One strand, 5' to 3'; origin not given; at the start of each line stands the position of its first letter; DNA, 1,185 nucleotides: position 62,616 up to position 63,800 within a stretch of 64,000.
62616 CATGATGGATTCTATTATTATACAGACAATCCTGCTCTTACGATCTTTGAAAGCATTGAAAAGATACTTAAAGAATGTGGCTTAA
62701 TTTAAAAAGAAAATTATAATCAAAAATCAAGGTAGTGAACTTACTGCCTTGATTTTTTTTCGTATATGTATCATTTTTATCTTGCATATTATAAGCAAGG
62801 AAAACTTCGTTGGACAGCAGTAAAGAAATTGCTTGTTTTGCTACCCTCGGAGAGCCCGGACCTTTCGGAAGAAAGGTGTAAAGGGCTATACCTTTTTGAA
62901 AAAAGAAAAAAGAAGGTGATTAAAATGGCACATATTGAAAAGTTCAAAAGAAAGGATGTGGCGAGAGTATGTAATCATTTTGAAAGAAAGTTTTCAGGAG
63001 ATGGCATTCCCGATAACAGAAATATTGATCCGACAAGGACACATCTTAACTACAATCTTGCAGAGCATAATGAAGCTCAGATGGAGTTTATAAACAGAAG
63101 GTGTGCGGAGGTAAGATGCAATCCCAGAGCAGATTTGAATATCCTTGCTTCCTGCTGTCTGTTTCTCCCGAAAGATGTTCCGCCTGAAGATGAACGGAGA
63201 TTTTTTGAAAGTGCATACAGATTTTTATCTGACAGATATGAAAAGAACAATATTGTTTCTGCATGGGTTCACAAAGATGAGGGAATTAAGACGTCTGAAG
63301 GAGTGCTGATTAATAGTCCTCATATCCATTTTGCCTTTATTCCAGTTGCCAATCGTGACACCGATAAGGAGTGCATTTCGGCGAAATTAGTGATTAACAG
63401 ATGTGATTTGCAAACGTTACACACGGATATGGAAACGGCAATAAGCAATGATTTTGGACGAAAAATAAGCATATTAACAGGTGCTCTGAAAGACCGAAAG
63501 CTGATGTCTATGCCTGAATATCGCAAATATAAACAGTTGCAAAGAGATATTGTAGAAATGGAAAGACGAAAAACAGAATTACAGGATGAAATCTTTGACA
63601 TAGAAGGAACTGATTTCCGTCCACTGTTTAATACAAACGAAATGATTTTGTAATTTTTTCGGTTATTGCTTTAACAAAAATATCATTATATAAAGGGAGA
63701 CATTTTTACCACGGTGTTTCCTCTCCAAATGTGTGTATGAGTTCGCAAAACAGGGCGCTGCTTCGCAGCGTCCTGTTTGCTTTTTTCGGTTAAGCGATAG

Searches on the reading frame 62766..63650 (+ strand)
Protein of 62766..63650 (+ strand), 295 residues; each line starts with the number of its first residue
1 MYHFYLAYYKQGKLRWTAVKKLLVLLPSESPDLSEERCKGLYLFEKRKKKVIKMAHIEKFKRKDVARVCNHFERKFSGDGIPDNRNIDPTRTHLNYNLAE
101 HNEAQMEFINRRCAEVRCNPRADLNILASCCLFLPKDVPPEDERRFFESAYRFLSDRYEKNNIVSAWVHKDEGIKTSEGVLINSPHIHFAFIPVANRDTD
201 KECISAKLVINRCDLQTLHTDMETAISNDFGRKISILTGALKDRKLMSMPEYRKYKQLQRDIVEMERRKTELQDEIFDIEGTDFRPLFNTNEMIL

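Call 50: search_protein_families(library=pfam, proteins=[window:62766-63650:+], max_evalue=0.01)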
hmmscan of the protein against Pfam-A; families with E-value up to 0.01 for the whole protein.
window:62766-63650:+ (295 aa): 1 family
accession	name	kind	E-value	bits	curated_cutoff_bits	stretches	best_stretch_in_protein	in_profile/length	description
PF01076.25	Mob_Pre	-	4.2e-21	76.1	25.5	1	53-252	5-194/196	Plasmid recombination enzyme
